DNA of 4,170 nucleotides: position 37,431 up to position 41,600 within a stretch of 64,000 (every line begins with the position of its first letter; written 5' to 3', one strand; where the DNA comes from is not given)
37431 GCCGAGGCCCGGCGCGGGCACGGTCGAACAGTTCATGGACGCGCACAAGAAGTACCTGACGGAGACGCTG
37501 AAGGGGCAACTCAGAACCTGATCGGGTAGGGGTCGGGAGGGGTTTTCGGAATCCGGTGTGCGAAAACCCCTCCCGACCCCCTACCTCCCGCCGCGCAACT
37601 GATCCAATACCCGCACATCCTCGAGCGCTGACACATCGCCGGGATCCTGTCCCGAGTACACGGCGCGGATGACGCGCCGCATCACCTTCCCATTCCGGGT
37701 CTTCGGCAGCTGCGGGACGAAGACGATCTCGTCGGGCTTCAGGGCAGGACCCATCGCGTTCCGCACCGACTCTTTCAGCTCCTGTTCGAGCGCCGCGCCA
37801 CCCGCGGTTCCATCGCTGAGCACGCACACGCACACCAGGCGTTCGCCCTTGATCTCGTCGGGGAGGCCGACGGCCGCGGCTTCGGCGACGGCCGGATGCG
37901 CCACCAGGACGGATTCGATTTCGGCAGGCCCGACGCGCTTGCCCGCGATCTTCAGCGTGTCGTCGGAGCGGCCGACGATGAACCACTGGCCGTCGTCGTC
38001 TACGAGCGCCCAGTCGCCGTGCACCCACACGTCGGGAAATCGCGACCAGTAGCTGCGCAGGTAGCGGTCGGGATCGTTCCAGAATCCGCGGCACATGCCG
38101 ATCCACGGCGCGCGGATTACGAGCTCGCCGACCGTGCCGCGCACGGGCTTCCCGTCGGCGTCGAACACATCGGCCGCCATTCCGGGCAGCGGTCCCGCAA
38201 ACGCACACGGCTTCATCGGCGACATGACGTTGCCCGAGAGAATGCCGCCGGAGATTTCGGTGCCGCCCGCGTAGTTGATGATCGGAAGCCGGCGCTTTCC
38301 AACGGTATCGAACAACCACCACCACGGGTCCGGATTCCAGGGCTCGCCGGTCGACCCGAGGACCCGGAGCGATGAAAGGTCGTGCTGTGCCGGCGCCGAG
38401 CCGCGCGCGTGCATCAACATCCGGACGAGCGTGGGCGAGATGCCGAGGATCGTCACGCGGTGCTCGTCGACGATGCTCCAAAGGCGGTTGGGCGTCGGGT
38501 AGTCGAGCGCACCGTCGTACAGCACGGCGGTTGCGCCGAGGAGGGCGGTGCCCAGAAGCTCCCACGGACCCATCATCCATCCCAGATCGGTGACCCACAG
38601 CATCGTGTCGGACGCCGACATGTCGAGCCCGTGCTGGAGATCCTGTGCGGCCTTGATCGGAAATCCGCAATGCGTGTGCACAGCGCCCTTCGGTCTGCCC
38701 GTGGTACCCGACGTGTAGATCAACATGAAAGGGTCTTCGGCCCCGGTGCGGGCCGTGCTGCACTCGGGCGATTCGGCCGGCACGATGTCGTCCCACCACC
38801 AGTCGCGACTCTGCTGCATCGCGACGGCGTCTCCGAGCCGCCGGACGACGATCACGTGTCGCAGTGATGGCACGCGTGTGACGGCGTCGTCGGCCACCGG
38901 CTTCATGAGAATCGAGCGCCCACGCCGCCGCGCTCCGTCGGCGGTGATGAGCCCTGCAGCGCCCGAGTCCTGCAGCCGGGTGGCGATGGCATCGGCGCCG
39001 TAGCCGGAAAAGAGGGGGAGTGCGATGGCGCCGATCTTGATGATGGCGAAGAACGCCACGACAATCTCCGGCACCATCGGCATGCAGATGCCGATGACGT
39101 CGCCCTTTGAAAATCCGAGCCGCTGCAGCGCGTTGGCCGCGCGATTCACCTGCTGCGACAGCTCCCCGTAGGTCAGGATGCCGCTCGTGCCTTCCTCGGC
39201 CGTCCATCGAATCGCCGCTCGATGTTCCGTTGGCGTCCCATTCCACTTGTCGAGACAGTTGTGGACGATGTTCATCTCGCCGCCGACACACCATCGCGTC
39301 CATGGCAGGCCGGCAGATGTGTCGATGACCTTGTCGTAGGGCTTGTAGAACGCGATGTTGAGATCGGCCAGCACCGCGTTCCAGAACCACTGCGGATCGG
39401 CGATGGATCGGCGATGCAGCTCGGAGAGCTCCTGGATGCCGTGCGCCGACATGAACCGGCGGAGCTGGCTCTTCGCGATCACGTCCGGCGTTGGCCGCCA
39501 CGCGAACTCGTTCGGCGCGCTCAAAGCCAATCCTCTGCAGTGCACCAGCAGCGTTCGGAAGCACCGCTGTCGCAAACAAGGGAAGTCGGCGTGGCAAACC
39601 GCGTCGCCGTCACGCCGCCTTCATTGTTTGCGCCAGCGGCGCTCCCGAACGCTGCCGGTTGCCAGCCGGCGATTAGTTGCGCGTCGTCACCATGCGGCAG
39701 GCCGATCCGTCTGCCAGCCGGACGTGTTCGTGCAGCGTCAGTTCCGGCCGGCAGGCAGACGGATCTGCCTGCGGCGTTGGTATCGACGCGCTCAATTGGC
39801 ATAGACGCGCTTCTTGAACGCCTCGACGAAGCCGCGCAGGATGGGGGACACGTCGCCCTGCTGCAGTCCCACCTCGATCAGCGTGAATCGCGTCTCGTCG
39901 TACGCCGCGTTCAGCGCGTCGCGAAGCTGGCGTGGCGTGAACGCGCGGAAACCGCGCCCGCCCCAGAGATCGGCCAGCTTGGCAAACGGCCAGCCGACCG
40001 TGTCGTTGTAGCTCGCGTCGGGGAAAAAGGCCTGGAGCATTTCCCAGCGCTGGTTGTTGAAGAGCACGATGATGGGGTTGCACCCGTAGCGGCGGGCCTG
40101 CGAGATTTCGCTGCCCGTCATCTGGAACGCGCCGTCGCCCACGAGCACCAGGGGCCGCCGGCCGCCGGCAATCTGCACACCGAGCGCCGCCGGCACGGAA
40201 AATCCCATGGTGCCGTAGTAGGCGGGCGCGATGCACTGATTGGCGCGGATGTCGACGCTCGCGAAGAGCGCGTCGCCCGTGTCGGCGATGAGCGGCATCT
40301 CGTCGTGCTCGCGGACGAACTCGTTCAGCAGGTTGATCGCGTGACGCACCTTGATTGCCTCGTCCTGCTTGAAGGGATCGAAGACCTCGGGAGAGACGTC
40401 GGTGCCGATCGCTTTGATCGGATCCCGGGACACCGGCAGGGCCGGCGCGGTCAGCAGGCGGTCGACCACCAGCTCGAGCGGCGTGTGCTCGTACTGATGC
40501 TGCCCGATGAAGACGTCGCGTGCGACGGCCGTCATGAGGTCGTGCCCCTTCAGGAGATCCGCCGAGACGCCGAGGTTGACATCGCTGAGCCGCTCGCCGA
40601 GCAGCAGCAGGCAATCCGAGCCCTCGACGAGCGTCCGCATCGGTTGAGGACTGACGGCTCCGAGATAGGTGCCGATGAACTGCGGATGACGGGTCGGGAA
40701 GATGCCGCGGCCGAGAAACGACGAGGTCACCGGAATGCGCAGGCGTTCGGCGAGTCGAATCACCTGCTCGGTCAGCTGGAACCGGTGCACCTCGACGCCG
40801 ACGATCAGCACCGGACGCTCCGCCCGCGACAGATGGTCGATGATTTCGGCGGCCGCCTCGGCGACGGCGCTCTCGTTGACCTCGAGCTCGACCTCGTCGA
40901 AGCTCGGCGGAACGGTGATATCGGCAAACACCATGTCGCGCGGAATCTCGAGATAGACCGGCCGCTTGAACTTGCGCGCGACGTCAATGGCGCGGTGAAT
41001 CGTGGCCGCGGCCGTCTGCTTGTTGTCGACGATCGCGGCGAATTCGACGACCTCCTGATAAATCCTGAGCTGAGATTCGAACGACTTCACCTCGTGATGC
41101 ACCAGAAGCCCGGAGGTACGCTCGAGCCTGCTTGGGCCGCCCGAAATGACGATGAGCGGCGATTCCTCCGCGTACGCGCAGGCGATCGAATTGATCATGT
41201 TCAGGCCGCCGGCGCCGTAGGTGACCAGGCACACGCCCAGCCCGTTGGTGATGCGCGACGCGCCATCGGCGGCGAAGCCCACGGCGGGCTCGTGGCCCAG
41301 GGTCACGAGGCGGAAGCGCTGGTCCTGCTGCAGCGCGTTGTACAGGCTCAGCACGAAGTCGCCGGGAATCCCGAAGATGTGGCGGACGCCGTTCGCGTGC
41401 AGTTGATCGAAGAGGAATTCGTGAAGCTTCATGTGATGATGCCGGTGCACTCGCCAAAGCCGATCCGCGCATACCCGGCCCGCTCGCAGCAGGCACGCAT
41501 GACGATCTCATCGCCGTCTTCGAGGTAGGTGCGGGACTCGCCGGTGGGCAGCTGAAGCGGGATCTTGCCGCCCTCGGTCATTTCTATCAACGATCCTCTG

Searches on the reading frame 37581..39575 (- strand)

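Call 37: search_protein_families(library=pfam, proteins=[window:37581-39575:-], max_evalue=0.001)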
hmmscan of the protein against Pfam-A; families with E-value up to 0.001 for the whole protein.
window:37581-39575:- (664 aa): 3 families
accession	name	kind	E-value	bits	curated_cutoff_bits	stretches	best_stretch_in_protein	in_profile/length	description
PF00501.34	AMP-binding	-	3.3e-78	263.6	29.9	1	115-499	9-384/384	AMP-binding enzyme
PF13193.12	AMP-binding_C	-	3.5e-26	92.3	24.5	1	552-630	1-76/76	AMP-binding enzyme C-terminal domain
PF16177.11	ACAS_N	-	1.1e-15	57.6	27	1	52-107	3-55/55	Acetyl-coenzyme A synthetase N-terminus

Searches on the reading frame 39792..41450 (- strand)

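Call 37: search_protein_families(library=pfam, proteins=[window:39792-41450:-], max_evalue=0.001)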
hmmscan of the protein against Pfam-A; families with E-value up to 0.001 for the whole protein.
window:39792-41450:- (552 aa): 4 families
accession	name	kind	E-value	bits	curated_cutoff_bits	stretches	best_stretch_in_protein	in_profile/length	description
PF02776.23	TPP_enzyme_N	-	3.3e-31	108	26.8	1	7-112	1-106/119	Thiamine pyrophosphate enzyme, N-terminal TPP binding domain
PF02775.26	TPP_enzyme_C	-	4.5e-26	91.9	21.9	1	403-527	18-151/151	Thiamine pyrophosphate enzyme, C-terminal TPP binding domain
PF00205.28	TPP_enzyme_M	-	2.6e-25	89.1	30.4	1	201-293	2-93/137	Thiamine pyrophosphate enzyme, central domain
PF02552.22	CO_dh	-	0.00077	19.7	21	0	178-240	3-65/168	CO dehydrogenase beta subunit/acetyl-CoA synthase epsilon subunit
